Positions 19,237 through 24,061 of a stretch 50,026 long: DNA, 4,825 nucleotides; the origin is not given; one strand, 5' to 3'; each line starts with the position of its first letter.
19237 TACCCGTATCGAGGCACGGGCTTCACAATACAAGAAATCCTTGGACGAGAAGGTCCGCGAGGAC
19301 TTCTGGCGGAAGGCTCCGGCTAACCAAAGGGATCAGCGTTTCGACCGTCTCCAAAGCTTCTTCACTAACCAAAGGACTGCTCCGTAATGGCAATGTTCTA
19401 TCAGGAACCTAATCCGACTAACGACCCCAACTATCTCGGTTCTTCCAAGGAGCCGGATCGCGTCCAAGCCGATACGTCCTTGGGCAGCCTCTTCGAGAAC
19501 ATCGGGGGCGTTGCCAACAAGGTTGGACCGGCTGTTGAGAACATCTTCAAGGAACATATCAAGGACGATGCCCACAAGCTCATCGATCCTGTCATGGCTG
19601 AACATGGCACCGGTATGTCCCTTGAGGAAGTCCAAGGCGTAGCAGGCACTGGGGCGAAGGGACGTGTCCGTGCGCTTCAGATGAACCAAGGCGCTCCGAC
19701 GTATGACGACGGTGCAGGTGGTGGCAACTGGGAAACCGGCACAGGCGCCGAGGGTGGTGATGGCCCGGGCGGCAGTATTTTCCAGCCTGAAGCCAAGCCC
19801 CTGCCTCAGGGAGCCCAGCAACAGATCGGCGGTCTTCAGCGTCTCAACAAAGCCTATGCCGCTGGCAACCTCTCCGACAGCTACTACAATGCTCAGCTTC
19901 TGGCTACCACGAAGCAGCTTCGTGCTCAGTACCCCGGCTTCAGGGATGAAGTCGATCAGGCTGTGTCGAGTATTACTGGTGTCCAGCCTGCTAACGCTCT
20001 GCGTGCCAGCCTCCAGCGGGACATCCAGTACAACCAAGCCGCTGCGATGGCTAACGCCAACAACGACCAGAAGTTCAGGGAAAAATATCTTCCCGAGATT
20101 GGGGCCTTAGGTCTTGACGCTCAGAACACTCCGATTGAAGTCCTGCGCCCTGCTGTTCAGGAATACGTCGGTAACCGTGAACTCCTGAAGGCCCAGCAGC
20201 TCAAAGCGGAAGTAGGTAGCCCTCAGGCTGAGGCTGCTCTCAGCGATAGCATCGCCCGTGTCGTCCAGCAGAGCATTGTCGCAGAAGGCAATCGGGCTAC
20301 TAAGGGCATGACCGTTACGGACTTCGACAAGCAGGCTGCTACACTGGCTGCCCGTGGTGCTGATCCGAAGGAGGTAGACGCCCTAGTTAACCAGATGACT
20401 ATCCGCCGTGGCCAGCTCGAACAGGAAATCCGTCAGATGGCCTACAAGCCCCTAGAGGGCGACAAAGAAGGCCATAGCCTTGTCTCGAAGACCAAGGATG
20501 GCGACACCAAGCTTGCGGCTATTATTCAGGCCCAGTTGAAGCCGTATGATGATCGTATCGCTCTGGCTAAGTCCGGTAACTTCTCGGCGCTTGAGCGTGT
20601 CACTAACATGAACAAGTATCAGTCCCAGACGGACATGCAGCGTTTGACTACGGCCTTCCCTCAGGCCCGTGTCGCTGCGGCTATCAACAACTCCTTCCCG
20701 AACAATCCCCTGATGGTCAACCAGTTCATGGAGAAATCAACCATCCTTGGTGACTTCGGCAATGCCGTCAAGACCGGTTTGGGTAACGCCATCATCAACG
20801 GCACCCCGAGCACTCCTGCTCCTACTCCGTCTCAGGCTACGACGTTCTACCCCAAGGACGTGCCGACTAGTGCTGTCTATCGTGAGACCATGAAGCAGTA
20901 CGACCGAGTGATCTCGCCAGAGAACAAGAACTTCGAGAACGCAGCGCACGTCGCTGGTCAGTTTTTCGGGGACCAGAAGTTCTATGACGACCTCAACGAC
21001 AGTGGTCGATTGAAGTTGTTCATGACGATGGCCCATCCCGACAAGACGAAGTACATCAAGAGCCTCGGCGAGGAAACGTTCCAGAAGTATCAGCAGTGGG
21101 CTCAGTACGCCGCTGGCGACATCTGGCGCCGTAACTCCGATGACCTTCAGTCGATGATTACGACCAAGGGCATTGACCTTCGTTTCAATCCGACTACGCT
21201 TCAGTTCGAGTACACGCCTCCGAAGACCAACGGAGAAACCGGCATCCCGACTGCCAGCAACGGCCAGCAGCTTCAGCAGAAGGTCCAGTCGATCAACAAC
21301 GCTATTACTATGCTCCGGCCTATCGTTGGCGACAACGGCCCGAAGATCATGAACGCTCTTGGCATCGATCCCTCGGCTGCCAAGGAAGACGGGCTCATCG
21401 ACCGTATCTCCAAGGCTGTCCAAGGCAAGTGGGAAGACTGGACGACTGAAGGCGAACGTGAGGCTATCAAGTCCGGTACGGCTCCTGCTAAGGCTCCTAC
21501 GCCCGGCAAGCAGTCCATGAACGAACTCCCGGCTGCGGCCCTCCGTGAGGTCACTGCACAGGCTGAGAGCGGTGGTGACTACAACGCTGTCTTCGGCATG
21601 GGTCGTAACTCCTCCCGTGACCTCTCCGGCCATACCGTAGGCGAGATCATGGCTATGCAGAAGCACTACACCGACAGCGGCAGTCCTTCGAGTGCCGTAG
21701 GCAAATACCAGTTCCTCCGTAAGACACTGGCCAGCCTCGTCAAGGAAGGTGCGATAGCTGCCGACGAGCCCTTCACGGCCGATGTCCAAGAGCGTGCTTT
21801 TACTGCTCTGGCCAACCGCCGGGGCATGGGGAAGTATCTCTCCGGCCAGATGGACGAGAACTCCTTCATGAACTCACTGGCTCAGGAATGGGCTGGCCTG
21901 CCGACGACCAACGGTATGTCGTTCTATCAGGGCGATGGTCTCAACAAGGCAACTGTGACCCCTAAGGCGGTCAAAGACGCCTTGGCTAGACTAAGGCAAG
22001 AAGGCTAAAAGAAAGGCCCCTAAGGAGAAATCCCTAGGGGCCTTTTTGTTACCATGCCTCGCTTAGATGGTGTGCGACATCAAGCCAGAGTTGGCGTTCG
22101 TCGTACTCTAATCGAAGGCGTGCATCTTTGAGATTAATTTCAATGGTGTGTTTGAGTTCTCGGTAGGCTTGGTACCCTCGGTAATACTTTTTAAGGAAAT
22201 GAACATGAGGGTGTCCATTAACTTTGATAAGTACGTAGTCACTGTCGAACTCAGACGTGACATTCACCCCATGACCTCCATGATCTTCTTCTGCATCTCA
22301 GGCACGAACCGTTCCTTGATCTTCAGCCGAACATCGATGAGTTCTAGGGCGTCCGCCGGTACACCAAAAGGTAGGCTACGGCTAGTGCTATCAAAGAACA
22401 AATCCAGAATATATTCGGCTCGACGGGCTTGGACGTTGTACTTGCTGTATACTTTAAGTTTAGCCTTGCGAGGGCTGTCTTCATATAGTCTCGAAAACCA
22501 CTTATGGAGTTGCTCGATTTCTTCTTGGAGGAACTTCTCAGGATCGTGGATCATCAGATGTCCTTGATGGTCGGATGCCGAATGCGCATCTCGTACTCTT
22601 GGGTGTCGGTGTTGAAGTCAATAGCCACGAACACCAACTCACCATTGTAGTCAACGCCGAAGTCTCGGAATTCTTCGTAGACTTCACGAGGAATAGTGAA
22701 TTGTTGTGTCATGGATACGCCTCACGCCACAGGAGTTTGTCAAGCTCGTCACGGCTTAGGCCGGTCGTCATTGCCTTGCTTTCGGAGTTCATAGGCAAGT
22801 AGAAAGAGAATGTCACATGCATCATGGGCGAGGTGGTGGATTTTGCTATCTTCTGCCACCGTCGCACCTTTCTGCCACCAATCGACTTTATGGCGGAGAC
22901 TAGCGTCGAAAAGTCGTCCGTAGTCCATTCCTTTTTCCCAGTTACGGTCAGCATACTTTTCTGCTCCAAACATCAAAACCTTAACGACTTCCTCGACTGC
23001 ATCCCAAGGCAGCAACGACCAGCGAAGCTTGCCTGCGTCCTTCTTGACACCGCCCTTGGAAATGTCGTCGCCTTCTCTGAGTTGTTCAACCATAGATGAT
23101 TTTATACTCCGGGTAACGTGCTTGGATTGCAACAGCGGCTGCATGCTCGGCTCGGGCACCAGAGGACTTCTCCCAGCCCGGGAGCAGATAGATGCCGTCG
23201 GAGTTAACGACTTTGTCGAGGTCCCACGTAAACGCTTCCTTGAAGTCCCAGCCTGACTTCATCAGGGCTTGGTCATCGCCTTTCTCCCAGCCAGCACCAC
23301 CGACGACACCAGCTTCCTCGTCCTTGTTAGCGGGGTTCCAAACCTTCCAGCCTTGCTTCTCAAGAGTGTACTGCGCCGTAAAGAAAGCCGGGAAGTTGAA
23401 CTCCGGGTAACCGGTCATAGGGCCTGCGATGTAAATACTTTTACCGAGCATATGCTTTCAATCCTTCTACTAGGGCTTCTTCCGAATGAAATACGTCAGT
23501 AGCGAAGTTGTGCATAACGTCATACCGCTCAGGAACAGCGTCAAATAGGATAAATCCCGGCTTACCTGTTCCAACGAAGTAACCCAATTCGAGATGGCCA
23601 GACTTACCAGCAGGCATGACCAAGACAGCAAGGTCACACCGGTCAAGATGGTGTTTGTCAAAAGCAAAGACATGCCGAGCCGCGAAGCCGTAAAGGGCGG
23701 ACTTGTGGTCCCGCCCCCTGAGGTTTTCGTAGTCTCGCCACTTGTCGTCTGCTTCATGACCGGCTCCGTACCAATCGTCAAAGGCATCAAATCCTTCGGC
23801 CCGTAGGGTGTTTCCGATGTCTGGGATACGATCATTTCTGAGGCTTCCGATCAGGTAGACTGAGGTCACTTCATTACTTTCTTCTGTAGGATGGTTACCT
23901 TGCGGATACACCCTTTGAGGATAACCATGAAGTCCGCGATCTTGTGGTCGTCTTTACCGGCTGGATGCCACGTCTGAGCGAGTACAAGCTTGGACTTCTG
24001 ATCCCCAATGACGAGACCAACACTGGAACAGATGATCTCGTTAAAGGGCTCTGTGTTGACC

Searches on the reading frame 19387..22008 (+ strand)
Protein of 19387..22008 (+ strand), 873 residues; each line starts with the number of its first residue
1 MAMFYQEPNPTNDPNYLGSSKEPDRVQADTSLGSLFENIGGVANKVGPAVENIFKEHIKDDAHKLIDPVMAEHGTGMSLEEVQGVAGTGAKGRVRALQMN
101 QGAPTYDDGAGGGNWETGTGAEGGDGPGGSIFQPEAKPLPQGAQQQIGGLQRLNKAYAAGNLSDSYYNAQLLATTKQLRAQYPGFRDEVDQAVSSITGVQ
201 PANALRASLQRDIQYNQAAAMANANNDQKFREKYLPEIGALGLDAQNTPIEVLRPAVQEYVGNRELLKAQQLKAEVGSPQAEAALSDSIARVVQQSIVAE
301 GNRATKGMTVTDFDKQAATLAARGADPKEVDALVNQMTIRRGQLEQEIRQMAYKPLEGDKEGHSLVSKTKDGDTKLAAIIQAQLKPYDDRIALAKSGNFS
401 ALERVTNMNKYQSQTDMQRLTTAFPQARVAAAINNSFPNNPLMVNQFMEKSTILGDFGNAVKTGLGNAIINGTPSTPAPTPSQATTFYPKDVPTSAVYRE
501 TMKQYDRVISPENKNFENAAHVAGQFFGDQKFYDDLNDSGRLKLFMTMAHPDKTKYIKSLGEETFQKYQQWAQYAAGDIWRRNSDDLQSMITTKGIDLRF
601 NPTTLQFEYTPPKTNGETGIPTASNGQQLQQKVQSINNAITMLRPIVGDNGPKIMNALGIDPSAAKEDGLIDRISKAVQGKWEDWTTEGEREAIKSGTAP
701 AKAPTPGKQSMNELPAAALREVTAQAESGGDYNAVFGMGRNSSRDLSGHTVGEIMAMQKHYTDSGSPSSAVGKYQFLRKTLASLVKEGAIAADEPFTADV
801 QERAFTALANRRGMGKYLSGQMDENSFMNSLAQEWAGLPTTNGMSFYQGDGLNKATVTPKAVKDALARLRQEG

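Call 22: search_protein_families(library=phrogs, proteins=[window:19387-22008:+], max_evalue=0.001)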
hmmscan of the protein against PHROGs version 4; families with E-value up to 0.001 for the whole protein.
window:19387-22008:+ (873 aa): 1 family
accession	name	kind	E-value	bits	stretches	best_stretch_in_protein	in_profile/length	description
phrog_30077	-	unknown function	8.6e-16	58.9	1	698-867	437-609/674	-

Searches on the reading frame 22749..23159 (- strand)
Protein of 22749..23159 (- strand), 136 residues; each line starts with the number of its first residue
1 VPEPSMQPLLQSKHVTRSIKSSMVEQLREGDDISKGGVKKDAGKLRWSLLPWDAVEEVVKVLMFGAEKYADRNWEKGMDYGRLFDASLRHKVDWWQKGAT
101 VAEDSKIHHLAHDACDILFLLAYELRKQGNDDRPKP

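Call 21: search_protein_families(library=phrogs, proteins=[window:22749-23159:-], max_evalue=0.001)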
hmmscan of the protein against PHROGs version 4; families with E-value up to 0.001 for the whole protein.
window:22749-23159:- (136 aa): 11 families
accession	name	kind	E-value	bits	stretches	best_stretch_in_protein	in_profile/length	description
phrog_801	-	DNA, RNA and nucleotide metabolism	4.1e-37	129.9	1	35-136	98-199/476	dATP / dGTP pyrophosphohydrolase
phrog_2252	-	lysis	4.4e-23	83.4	1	37-135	105-203/285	endolysin; inhibits RNA polymerase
phrog_37590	-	unknown function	7.2e-19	69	1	28-134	37-153/341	-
phrog_5033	-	lysis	9.4e-19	69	1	18-130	59-174/178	endolysin; inhibits RNA polymerase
phrog_11257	-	unknown function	1.6e-17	65.2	1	33-135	9-110/200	-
phrog_19680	-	unknown function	3.8e-17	64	1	34-128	87-184/188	-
phrog_16254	-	unknown function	2e-13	51.5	1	32-135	14-118/377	-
phrog_5332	-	unknown function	1.4e-11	45.3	1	26-133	104-210/215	-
phrog_18716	-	unknown function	3.1e-11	44.5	1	35-124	13-97/114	-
phrog_31336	-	unknown function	1.6e-05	25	1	36-124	265-344/359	-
phrog_2369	-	DNA, RNA and nucleotide metabolism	0.00011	23.3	1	17-91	111-185/195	dCMP deaminase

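Call 48: search_protein_families(library=pfam, proteins=[window:22749-23159:-], max_evalue=0.01)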
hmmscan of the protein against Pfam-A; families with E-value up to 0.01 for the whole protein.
window:22749-23159:- (136 aa): 1 family
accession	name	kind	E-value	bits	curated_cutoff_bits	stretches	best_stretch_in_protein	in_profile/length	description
PF18909.5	dGTP_diPhyd_N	-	4.5e-29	100.8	27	1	36-133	3-99/99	dATP/dGTP diphosphohydrolase, N-terminal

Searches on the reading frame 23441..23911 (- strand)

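Call 21: search_protein_families(library=phrogs, proteins=[window:23441-23911:-], max_evalue=0.001)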
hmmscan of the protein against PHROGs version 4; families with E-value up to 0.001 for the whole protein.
window:23441-23911:- (156 aa): 1 family
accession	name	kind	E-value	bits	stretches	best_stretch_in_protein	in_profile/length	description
phrog_12607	-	DNA, RNA and nucleotide metabolism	1.3e-13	52.3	1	16-146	2-135/145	nucleoside deoxyribosyltransferase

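Call 48: search_protein_families(library=pfam, proteins=[window:23441-23911:-], max_evalue=0.01)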
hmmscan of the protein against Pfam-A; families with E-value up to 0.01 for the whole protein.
window:23441-23911:- (156 aa): 0 families
